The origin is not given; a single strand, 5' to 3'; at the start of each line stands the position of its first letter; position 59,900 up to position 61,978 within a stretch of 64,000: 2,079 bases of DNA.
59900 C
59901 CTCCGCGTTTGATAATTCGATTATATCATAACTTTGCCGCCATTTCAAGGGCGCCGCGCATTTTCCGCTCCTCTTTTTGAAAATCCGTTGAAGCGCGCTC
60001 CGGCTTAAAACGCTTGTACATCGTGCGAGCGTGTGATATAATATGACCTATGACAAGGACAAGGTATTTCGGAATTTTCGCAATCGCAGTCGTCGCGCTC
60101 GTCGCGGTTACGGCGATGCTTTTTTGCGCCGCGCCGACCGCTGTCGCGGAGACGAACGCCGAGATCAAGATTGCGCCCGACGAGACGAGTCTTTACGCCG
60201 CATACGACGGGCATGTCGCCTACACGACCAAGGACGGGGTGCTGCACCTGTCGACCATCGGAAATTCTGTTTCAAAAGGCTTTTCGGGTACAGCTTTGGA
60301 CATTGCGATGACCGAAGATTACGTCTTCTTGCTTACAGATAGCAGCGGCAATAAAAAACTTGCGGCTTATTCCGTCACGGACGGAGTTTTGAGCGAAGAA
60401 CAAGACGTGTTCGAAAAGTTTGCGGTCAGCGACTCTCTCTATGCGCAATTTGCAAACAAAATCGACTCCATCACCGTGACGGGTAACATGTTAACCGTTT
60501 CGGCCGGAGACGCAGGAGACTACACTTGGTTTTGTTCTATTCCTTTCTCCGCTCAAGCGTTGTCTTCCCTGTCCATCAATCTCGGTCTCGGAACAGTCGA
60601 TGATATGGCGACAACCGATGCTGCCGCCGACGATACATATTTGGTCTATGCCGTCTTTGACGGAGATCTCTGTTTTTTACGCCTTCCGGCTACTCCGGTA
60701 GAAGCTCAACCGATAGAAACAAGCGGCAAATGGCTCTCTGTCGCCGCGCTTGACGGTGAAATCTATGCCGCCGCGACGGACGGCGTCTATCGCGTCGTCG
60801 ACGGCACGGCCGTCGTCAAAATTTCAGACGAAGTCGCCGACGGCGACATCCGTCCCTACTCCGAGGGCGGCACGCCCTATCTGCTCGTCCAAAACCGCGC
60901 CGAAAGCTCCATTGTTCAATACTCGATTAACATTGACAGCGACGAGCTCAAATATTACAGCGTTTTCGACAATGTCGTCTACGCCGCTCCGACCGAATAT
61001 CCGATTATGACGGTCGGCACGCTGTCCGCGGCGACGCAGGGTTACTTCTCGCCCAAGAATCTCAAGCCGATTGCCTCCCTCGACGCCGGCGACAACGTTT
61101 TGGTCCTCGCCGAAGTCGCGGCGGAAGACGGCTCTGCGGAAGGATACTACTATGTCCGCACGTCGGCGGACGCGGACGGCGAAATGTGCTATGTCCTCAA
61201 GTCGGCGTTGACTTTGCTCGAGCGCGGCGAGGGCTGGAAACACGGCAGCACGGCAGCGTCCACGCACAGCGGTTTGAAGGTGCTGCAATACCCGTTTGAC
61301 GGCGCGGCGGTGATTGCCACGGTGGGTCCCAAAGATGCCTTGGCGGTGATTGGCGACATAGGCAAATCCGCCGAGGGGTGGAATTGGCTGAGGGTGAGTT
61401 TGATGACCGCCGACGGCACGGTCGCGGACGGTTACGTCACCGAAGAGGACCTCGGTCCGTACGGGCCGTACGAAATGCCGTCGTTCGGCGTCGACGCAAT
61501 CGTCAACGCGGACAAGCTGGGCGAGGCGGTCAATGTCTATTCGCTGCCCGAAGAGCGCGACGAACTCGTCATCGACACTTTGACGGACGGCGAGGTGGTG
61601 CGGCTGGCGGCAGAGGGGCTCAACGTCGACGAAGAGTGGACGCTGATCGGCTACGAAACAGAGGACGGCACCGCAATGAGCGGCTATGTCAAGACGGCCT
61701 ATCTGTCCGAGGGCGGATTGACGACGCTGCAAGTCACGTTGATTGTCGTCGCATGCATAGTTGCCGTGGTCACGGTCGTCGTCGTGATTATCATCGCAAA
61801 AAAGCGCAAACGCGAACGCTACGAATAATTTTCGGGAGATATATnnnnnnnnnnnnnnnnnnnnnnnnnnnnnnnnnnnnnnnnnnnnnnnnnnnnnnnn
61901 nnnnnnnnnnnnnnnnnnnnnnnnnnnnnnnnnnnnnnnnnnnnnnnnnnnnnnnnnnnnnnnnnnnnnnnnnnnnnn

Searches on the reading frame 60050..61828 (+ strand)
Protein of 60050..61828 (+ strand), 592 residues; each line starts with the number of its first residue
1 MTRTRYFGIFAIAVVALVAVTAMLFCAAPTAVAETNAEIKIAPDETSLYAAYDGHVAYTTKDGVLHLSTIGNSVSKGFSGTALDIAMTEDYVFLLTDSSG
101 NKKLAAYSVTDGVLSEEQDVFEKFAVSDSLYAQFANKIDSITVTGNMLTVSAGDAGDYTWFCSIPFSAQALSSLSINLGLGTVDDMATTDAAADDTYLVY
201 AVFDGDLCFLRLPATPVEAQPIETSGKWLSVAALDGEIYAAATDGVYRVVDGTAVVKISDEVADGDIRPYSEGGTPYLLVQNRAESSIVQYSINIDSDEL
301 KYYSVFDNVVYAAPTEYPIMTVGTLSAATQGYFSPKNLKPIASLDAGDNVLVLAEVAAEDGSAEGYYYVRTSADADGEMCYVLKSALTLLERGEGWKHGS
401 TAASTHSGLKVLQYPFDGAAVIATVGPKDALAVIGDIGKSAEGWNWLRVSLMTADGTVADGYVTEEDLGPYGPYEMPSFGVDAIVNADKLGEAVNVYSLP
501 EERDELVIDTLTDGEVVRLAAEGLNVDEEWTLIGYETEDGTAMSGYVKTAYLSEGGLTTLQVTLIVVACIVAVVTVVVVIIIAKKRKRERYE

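Call 27: search_protein_families(library=pfam, proteins=[window:60050-61828:+], max_evalue=0.001)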
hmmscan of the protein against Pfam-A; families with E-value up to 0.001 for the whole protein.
window:60050-61828:+ (592 aa): 0 families
